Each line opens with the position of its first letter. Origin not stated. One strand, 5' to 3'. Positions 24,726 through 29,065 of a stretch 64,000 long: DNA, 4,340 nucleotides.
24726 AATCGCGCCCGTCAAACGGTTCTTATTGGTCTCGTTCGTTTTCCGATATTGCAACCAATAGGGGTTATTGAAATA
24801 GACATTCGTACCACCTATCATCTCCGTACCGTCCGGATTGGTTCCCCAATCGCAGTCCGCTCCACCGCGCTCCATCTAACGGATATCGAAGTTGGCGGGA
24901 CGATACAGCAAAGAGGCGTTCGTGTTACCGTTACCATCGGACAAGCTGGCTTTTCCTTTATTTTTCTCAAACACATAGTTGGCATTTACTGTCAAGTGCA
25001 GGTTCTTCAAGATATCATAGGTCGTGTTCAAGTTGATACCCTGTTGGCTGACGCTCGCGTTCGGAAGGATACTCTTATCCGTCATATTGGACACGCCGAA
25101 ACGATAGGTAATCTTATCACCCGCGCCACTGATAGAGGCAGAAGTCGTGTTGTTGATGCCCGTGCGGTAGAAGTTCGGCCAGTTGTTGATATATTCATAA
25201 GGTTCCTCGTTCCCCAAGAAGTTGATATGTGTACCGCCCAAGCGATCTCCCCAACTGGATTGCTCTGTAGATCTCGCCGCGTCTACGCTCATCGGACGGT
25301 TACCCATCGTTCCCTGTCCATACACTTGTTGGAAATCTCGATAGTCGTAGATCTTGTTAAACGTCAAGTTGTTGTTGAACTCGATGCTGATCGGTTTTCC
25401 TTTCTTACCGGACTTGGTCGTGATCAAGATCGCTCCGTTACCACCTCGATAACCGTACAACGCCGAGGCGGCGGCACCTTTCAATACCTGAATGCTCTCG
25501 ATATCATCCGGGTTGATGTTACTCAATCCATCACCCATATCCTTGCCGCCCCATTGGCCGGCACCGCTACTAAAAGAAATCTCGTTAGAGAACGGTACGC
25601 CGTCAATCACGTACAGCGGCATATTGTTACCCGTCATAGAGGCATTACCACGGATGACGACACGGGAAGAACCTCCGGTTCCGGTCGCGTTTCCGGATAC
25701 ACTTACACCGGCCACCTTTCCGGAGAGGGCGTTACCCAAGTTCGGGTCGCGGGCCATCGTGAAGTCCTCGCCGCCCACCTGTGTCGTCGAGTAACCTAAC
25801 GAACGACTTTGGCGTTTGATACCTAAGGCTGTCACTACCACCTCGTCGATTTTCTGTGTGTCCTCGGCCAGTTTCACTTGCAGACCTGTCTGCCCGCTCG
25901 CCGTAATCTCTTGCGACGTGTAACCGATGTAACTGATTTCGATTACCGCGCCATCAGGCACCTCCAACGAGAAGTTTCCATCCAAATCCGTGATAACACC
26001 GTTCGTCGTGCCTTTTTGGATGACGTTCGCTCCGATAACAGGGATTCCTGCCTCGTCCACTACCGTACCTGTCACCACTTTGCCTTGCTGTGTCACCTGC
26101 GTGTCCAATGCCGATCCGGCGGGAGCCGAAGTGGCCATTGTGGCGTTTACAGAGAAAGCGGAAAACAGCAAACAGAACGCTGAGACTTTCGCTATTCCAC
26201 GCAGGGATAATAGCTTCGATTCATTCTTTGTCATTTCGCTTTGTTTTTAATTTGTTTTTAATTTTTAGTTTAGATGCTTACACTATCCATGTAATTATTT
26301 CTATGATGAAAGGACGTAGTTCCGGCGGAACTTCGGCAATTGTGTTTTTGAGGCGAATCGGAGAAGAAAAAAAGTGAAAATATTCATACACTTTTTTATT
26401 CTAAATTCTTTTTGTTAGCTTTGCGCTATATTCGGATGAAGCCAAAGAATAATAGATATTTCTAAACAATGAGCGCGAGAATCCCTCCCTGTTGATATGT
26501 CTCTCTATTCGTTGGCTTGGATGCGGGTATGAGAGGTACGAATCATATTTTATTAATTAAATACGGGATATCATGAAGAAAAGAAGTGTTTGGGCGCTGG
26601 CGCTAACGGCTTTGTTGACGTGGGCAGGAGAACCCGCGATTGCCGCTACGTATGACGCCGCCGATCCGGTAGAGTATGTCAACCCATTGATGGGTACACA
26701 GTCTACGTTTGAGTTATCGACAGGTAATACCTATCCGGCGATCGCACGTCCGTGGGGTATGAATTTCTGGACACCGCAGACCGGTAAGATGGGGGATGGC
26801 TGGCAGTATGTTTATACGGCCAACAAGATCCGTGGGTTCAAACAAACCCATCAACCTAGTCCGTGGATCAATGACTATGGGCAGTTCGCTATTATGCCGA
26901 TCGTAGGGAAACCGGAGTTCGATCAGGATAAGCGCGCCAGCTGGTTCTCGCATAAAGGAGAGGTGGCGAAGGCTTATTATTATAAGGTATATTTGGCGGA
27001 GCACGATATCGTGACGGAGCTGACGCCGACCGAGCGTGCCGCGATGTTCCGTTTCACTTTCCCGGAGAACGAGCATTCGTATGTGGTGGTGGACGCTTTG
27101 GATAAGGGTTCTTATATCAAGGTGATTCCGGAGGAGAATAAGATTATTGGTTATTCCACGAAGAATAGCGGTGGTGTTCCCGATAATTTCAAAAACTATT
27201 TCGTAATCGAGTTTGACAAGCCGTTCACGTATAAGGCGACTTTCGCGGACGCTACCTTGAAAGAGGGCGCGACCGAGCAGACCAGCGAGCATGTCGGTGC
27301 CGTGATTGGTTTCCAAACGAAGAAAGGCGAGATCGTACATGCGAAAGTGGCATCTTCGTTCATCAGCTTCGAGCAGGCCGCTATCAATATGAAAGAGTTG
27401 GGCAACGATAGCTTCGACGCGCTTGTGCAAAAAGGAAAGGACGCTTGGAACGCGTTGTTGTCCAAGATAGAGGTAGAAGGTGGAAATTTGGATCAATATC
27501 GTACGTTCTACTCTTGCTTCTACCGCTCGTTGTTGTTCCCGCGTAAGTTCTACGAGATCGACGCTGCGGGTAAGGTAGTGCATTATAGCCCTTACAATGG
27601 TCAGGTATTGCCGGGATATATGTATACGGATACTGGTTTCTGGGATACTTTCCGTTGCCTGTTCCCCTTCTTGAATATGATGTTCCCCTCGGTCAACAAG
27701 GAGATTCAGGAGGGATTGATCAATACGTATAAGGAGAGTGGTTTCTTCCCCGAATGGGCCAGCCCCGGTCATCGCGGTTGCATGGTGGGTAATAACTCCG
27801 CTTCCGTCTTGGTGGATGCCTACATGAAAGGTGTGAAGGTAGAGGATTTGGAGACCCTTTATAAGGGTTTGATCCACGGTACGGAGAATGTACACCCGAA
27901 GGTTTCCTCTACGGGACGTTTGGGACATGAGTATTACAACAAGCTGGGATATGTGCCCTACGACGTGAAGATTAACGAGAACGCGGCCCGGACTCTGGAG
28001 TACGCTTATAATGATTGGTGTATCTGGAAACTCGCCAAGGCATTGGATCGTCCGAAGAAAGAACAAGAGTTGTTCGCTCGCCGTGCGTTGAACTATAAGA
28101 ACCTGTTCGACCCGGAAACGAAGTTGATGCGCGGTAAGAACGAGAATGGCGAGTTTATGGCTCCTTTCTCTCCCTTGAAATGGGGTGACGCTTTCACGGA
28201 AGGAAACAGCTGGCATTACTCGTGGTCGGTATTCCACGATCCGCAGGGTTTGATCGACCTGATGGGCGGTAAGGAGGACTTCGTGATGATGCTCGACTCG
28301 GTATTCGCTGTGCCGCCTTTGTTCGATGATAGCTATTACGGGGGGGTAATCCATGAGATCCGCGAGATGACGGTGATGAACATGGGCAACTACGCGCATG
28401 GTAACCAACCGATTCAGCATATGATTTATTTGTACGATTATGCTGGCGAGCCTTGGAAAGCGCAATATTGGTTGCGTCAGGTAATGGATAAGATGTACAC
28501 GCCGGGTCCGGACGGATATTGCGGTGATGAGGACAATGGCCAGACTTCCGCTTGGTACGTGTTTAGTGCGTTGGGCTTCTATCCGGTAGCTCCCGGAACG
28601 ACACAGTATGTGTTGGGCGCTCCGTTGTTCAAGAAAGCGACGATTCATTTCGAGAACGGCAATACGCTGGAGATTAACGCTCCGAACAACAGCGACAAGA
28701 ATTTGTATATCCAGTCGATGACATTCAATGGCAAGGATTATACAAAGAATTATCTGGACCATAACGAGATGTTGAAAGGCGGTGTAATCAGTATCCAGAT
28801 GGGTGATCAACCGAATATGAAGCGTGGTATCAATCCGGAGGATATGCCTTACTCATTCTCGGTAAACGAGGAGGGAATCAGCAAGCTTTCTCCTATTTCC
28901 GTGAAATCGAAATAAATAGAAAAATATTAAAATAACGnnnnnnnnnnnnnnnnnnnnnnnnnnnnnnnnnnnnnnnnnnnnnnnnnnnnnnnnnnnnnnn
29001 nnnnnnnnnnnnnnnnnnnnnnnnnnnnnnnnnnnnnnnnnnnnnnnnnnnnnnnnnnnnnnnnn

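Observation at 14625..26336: ~11.6 kb invertible two-way SusC/SusD switch bounded by Tsr0667-type recombination sites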

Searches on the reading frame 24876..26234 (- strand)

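Call 9: search_protein_families(library=pfam, proteins=[window:24876-26234:-])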
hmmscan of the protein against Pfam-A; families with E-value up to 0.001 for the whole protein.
window:24876-26234:- (452 aa): 3 families
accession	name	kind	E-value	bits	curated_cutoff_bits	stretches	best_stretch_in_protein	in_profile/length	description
PF07715.20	Plug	-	5.7e-19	69.1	23.9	1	144-268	3-107/107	TonB-dependent Receptor Plug Domain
PF13715.12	CarbopepD_reg_2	-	1.1e-17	64.3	32.2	1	54-134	1-88/88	CarboxypepD_reg-like domain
PF13620.12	CarboxypepD_reg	-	6.1e-10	39.8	32.3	1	54-120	2-79/82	Carboxypeptidase regulatory-like domain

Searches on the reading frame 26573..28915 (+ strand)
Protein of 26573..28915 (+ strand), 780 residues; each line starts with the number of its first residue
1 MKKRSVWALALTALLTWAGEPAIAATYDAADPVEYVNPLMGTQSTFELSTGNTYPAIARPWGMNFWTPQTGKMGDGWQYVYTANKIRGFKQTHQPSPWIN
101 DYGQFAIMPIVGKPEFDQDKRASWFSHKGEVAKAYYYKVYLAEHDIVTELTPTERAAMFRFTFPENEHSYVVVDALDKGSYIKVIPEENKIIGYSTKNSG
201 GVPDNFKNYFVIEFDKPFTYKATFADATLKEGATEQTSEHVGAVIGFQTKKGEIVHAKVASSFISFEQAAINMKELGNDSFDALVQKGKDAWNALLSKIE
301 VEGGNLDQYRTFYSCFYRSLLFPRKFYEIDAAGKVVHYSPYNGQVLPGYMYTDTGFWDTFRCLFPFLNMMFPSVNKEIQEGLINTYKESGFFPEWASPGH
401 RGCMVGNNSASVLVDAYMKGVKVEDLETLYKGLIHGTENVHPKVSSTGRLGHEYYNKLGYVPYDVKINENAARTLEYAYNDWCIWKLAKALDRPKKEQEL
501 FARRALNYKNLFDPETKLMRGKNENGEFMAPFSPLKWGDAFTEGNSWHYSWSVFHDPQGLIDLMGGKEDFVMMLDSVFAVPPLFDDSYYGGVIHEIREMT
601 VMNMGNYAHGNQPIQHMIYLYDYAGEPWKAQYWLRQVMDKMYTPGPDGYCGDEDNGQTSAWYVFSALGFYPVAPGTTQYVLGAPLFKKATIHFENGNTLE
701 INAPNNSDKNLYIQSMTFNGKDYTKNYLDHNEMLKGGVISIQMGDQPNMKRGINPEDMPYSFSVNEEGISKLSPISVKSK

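Call 9: search_protein_families(library=pfam, proteins=[window:26573-28915:+])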
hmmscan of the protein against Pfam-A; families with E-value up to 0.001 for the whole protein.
window:26573-28915:+ (780 aa): 2 families
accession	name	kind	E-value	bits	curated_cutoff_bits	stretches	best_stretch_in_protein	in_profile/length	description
PF07971.18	Glyco_hydro_92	-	2.1e-172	574.7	24.6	1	268-745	1-464/464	Glycosyl hydrolase family 92 catalytic domain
PF17678.7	Glyco_hydro_92N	-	1.1e-67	228.8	34.5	1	35-262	1-236/236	Glycosyl hydrolase family 92 N-terminal domain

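Call 43: find_encoding_contigs(protein=window:26573-28915:+, flank=6000, max_places=10)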
Protein window:26573-28915:+ (780 aa): 22 contigs read that carry it; 10 places shown.
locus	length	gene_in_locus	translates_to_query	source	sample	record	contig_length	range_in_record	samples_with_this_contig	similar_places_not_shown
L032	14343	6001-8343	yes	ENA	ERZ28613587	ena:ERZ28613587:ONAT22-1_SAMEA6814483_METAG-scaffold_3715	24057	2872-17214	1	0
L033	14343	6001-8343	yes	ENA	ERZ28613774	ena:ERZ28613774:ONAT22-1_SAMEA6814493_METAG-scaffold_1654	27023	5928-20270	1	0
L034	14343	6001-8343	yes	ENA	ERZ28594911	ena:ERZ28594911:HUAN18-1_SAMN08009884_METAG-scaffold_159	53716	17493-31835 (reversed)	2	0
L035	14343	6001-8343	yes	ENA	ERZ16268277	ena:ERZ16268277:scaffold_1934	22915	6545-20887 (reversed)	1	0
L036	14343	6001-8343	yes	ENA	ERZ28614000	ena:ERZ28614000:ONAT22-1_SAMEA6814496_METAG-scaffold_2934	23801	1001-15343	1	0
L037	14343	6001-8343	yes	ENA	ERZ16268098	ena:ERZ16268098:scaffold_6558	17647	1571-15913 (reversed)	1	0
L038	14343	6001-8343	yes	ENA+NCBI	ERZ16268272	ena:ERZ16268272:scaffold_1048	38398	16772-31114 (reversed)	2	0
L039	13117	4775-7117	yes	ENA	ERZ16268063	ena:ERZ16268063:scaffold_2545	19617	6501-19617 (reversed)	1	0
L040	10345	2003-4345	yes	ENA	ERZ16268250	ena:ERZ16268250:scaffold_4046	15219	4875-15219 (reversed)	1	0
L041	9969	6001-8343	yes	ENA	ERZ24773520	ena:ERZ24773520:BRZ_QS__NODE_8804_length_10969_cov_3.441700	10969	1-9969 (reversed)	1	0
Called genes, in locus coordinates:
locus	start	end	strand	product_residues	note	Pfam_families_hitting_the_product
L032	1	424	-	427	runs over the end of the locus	PF13173:AAA_14, PF13635:DUF4143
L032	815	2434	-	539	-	PF12741:SusD-like, PF12771:SusD-like_2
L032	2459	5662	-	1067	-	PF13620:CarboxypepD_reg, PF13715:CarbopepD_reg_2, PF07715:Plug, PF00593:TonB_dep_Rec_b-barrel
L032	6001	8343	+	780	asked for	PF17678:Glyco_hydro_92N, PF07971:Glyco_hydro_92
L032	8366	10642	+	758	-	PF17678:Glyco_hydro_92N, PF07971:Glyco_hydro_92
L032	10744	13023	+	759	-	PF17678:Glyco_hydro_92N, PF07971:Glyco_hydro_92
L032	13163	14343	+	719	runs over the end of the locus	PF01432:Peptidase_M3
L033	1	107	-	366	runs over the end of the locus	PF13173:AAA_14, PF13635:DUF4143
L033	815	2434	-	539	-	PF12741:SusD-like, PF12771:SusD-like_2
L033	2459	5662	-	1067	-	PF13620:CarboxypepD_reg, PF13715:CarbopepD_reg_2, PF07715:Plug, PF00593:TonB_dep_Rec_b-barrel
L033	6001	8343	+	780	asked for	PF17678:Glyco_hydro_92N, PF07971:Glyco_hydro_92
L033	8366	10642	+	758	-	PF17678:Glyco_hydro_92N, PF07971:Glyco_hydro_92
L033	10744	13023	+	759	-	PF17678:Glyco_hydro_92N, PF07971:Glyco_hydro_92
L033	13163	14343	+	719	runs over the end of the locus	PF01432:Peptidase_M3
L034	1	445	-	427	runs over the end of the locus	PF13173:AAA_14, PF13635:DUF4143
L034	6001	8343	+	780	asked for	PF17678:Glyco_hydro_92N, PF07971:Glyco_hydro_92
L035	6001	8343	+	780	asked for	PF17678:Glyco_hydro_92N, PF07971:Glyco_hydro_92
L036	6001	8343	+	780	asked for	PF17678:Glyco_hydro_92N, PF07971:Glyco_hydro_92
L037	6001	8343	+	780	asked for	PF17678:Glyco_hydro_92N, PF07971:Glyco_hydro_92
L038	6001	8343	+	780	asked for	PF17678:Glyco_hydro_92N, PF07971:Glyco_hydro_92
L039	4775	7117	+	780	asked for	PF17678:Glyco_hydro_92N, PF07971:Glyco_hydro_92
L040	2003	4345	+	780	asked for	PF17678:Glyco_hydro_92N, PF07971:Glyco_hydro_92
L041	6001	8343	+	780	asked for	PF17678:Glyco_hydro_92N, PF07971:Glyco_hydro_92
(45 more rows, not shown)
